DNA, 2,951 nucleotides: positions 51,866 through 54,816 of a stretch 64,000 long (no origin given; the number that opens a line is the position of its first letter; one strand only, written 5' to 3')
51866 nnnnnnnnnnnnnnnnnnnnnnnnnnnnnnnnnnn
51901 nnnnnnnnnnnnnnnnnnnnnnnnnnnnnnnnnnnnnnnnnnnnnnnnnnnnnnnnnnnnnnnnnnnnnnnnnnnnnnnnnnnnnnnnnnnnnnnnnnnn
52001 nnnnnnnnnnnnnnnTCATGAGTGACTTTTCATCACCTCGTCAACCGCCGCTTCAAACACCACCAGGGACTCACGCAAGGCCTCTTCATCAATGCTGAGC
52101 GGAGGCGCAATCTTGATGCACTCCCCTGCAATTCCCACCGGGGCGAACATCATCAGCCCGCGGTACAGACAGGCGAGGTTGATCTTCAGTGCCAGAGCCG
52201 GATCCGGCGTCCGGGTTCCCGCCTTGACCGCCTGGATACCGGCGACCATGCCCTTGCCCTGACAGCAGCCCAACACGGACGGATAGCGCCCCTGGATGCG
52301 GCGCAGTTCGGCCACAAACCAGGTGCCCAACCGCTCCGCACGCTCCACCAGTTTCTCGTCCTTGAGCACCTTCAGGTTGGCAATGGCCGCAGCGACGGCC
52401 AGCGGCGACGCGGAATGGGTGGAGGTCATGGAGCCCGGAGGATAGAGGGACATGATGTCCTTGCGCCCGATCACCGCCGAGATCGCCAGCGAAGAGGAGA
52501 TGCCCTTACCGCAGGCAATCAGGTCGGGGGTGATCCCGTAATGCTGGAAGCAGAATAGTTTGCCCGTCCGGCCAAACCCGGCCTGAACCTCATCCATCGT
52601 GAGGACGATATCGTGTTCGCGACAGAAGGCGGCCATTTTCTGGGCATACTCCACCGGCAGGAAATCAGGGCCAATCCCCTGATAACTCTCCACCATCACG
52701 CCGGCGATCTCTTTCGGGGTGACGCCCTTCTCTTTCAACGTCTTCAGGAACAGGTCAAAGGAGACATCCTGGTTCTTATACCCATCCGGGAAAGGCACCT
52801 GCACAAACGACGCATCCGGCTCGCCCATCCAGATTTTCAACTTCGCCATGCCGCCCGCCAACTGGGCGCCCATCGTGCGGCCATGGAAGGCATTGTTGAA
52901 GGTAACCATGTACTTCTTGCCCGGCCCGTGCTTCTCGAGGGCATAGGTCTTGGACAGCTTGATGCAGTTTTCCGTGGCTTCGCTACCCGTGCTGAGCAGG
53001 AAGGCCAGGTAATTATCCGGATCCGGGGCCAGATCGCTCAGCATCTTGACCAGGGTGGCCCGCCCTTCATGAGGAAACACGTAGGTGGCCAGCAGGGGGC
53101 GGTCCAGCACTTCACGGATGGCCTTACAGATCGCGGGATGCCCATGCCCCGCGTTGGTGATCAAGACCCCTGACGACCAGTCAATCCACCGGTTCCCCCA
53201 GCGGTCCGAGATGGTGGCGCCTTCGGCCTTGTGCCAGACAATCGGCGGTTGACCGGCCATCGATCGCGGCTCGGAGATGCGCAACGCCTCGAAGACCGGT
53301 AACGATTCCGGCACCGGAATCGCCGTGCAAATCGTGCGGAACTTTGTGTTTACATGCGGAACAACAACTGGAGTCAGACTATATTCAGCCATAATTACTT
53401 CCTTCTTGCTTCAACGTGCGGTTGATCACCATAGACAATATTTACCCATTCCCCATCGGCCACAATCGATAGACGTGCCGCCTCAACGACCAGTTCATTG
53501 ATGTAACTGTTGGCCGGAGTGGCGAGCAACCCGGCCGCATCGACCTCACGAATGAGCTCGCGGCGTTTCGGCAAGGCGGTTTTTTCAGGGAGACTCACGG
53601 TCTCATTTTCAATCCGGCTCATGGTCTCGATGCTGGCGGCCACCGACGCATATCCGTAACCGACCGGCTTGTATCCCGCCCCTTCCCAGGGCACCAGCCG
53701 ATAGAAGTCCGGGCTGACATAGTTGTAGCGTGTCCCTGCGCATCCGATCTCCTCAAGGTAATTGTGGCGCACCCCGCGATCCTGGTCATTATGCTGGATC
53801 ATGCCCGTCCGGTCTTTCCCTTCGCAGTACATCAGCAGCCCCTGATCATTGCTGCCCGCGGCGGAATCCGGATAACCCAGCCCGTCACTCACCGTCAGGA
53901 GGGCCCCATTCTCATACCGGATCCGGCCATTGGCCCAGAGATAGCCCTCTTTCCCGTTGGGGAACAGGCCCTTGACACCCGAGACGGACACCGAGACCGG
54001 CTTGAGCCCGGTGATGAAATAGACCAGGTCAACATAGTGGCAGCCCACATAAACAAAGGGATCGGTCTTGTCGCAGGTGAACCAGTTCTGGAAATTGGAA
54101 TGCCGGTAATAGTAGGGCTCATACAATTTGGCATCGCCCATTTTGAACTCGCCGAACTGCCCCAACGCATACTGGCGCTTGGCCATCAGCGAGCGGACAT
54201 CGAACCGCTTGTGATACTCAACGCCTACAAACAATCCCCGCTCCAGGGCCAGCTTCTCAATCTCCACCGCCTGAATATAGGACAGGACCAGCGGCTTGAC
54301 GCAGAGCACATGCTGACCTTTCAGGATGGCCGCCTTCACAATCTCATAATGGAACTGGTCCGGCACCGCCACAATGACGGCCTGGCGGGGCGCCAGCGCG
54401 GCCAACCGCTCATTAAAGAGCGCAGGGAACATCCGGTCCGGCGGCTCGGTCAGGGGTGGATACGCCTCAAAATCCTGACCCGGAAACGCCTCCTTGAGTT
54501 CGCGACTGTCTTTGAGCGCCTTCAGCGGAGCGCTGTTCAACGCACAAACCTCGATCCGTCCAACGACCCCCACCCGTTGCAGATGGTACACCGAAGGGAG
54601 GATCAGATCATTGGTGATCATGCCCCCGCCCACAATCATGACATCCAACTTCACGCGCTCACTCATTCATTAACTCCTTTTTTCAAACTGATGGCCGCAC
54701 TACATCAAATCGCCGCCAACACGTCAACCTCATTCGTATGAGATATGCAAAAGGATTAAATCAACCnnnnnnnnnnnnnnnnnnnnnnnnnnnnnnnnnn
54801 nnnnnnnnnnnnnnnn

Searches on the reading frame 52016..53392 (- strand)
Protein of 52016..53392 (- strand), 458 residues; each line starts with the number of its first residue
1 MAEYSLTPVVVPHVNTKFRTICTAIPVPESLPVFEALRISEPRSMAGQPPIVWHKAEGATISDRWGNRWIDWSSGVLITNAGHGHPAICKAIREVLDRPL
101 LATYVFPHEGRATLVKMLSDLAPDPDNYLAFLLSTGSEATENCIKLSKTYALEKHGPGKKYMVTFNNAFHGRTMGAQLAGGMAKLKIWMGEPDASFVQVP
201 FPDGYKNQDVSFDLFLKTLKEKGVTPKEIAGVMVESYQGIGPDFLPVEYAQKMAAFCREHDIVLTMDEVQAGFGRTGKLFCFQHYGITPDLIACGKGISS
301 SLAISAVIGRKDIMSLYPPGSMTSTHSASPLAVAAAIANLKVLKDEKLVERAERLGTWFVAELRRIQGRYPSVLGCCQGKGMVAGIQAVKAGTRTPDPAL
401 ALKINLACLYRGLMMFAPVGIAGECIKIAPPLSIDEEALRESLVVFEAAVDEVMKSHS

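Call 3: search_protein_families(library=pfam, proteins=[window:52016-53392:-])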
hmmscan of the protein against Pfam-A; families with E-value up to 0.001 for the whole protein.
window:52016-53392:- (458 aa): 1 family
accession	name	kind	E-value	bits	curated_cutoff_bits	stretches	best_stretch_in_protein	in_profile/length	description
PF00202.27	Aminotran_3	-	4.3e-83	279.7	30.5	1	48-449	8-402/403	Aminotransferase class-III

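Call 4: search_protein_families(library=ncbifam, proteins=[window:52016-53392:-])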
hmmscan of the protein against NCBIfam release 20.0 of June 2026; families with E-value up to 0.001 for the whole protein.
window:52016-53392:- (458 aa): 69 families (the best 25 are shown)
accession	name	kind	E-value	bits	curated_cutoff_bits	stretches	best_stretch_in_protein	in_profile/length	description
NF005993.0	PRK08117.1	subfamily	4.4e-80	269.4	574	1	44-454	19-431/433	aspartate aminotransferase family protein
NF004426.0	PRK05769.1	equivalog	1.1e-77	261.8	552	1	21-452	8-439/441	acetyl ornithine aminotransferase family protein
TIGR00700.1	GABAtrnsam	equivalog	1.7e-77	260.8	506.65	1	50-450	16-418/420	4-aminobutyrate--2-oxoglutarate transaminase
NF005692.0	PRK07495.1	equivalog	5.5e-75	252.6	724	1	51-454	24-423/425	4-aminobutyrate--2-oxoglutarate transaminase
NF006368.0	PRK08593.1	equivalog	4e-74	249.8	570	1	50-455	27-434/448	aspartate aminotransferase family protein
NF004714.0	PRK06058.1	subfamily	4.1e-74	249.8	639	1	17-452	10-446/447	4-aminobutyrate--2-oxoglutarate transaminase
NF005376.0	PRK06918.1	equivalog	4.1e-70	236.4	676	1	45-455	32-446/451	4-aminobutyrate--2-oxoglutarate transaminase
NF006228.0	PRK08360.1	equivalog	5.2e-70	236.3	608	1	49-454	23-428/443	aspartate aminotransferase family protein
NF049976.1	AmadipTransam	equivalog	8.5e-70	235.7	650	1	48-452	13-414/416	2-aminoadipate transaminase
NF005272.0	PRK06777.1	equivalog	1.9e-66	224.4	725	1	53-447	26-416/421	4-aminobutyrate--2-oxoglutarate transaminase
TIGR00707.1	argD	subfamily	4.5e-66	223.2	410.05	1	47-450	7-380/381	acetylornithine/succinylornithine family transaminase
NF002325.0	PRK01278.1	subfamily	2.5e-64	217.3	372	1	51-455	15-391/395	acetylornithine transaminase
NF007308.0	PRK09792.1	equivalog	3.5e-63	213.9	747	1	51-450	24-419/421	4-aminobutyrate transaminase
TIGR01885.1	Orn_aminotrans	equivalog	3e-62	210.6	378.4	1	50-450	20-401/402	ornithine--oxo-acid transaminase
NF002874.0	PRK03244.1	equivalog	5.8e-60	203.1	457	1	46-455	22-397/399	acetylornithine transaminase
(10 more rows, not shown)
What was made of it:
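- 51090..55645 (-): Upstream neighbours on the same strand: a NagA-like amidohydrolase (51090-52019), a class-III aminotransferase (52016-53392), a Gfo/Idh/MocA oxidoreductase (53395-54666) and an aldose 1-epimerase (54767-55645). These probably form a separate module that may be co-transcribed. Calls 3 and 4.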

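Call 43: find_related_loci(query=window:52016-53392:-, collection=metagenome_contigs, flank=10000)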
Query window:52016-53392:- (458 aa) in metagenome_contigs; peptide patterns used: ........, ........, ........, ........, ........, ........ (x = any residue, [..] = any of these).
600 stretches matched a pattern (row limit reached: there are more); 547 encode a relative of the query (tblastn E <= 1e-3); the best 80 are kept; 80 distinct loci.
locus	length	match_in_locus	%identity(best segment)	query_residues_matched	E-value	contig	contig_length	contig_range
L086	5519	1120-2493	88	1-458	0e+0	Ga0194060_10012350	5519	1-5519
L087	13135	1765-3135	88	1-457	0e+0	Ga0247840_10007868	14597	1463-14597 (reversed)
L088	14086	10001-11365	90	1-455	0e+0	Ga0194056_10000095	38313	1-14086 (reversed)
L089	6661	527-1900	88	1-458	0e+0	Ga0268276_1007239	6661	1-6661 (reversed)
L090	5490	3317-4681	87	1-455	0e+0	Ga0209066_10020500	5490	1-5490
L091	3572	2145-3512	86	1-456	0e+0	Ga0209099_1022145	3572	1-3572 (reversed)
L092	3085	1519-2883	84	1-455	0e+0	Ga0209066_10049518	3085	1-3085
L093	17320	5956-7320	83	1-455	0e+0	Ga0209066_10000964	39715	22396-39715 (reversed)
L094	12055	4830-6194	83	1-455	0e+0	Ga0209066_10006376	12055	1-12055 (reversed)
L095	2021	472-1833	82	1-454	0e+0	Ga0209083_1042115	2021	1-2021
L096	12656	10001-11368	76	1-456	0e+0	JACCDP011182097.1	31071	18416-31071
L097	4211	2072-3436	76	1-455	0e+0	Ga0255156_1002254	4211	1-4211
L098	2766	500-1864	76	1-455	0e+0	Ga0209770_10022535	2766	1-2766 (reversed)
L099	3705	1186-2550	75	1-455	0e+0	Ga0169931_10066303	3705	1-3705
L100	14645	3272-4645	75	1-458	0e+0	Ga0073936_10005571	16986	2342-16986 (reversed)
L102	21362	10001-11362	74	1-454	0e+0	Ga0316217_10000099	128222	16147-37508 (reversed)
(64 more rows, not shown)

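Call 64: search_protein_families(library=pfam, proteins=[L102:4011-5555:+, L102:5911-6729:+, L102:6722-7459:+, L102:7520-8779:+, L102:8776-10008:+, L102:11371-12279:+, L102:12283-13071:+, L102:13081-13848:+, L102:13673-14752:+, L102:15299-17032:+], max_evalue=0.0001)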
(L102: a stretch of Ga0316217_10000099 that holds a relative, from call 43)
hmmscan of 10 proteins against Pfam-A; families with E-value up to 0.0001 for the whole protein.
L102:4011-5555:+ (514 aa): 3 families
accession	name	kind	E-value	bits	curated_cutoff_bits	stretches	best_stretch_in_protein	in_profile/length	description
PF00682.25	HMGL-like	-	5e-98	328.1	29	1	5-275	2-260/260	HMGL-like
PF08502.15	LeuA_dimer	-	2.6e-31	108.7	24.9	1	371-499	2-130/131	LeuA allosteric (dimerisation) domain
PF22617.1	HCS_D2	-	5.2e-29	100.9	27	1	289-369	1-82/82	Homocitrate synthase post-HMGL domain-like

L102:5911-6729:+ (272 aa): 1 family
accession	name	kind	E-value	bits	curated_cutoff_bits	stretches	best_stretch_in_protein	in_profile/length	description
PF00731.26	AIRC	-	2.6e-12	47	30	1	139-264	2-127/148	AIR carboxylase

L102:6722-7459:+ (245 aa): 1 family
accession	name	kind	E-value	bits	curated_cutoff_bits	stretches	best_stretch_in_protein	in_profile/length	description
PF01925.25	TauE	-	5.7e-28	98.6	32.6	1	13-243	2-237/237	Sulfite exporter TauE/SafE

L102:7520-8779:+ (419 aa): 2 families
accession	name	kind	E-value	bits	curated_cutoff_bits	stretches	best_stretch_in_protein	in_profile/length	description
PF00208.27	ELFV_dehydrog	-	1e-76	258.3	23.4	1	184-416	1-241/241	Glutamate/Leucine/Phenylalanine/Valine dehydrogenase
PF02812.23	ELFV_dehydrog_N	-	2.6e-40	137.5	25.3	1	41-163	6-128/129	Glu/Leu/Phe/Val dehydrogenase, dimerisation domain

L102:8776-10008:+ (410 aa): 2 families
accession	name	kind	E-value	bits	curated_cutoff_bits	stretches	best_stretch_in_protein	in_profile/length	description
PF01408.29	GFO_IDH_MocA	-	1.3e-08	36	24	1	6-149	2-120/120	Oxidoreductase family, NAD-binding Rossmann fold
PF22725.1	GFO_IDH_MocA_C3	-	1.3e-08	35.3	27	1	158-258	2-101/124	GFO/IDH/MocA C-terminal domain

L102:11371-12279:+ (302 aa): 0 families

L102:12283-13071:+ (262 aa): 6 families
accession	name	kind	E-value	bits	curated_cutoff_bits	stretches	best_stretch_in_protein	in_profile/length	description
PF20434.5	BD-FAE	-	1.1e-42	146.5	26.8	1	20-225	1-215/215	BD-FAE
PF07859.19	Abhydrolase_3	-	9.3e-17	61.9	25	1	61-117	32-88/210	alpha/beta hydrolase fold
PF00326.27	Peptidase_S9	-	6.3e-15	55.7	22.6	1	188-247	131-192/213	Prolyl oligopeptidase family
PF01738.24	DLH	-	5.9e-10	39.5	21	1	191-246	135-190/217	Dienelactone hydrolase family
PF12146.15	Hydrolase_4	-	1.6e-08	34.6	27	1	197-242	189-232/239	Serine aminopeptidase, S33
PF12697.13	Abhydrolase_6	-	8.8e-05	23.7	26.3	0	76-244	49-205/217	Alpha/beta hydrolase family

L102:13081-13848:+ (255 aa): 0 families

L102:13673-14752:+ (359 aa): 0 families

L102:15299-17032:+ (577 aa): 2 families
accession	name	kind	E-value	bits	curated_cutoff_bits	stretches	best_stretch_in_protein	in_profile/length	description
PF25390.1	WD40_RLD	-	6.7e-29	101.8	150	2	359-555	83-273/363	RCC1-like domain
PF13540.12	RCC1_2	-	2.4e-23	81.7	22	2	412-436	1-25/30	Regulator of chromosome condensation (RCC1) repeat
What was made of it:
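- Tried and rejected: This looked like a link, but L102 has no LarA homolog there: the order is LeuA, LarB, TauE, Glu dehydrogenase, oxidoreductase, aminotransferase (call 64).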

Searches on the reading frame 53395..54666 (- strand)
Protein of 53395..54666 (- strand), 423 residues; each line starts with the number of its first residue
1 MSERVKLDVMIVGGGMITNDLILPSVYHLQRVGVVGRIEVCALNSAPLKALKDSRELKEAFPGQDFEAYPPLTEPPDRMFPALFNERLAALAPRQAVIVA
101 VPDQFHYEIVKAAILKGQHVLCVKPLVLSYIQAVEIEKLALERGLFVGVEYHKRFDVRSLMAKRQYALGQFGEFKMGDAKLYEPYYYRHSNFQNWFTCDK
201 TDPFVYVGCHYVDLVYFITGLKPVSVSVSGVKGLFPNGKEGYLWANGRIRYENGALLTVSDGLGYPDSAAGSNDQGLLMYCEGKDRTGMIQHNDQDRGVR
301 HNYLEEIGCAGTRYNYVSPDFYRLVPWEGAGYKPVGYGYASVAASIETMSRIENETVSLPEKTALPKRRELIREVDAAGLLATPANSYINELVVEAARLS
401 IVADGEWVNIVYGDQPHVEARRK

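Call 3: search_protein_families(library=pfam, proteins=[window:53395-54666:-])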
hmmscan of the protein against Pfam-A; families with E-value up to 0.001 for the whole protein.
window:53395-54666:- (423 aa): 2 families
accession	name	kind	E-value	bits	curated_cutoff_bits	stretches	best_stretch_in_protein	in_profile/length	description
PF01408.29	GFO_IDH_MocA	-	5.2e-11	43.7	24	1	9-151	3-120/120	Oxidoreductase family, NAD-binding Rossmann fold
PF22725.1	GFO_IDH_MocA_C3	-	3.3e-06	27.6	27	1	162-260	4-101/124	GFO/IDH/MocA C-terminal domain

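Call 4: search_protein_families(library=ncbifam, proteins=[window:53395-54666:-])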
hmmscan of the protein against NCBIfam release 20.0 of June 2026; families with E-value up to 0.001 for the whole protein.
window:53395-54666:- (423 aa): 7 families
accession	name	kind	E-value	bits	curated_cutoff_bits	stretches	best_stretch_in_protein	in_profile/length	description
TIGR04380.1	myo_inos_iolG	equivalog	3.5e-10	39.3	355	1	95-231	66-197/330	inositol 2-dehydrogenase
NF008607.0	PRK11579.1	subfamily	2.6e-09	36.5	330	1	96-196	67-164/346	oxidoreductase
NF007574.0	PRK10206.1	equivalog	1.5e-07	30.8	352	1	95-216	67-184/345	oxidoreductase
NF040723.1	UDP-GlcNAcDh_Arch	equivalog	1.8e-05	24.4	450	1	95-186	62-153/302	UDP-N-acetylglucosamine 3-dehydrogenase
NF058561.1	BT_2158_fam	equivalog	0.00025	19.8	750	1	95-141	98-144/487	glycoside 3-dehydrogenase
NF052479.1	LevoglcsnDh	equivalog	0.00037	19.3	650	1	97-173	77-153/386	levoglucosan dehydrogenase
NF041392.1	XylDh_Gfo6_Halo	equivalog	0.00094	18.1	350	0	95-154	84-143/350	D-xylose 1-dehydrogenase Gfo6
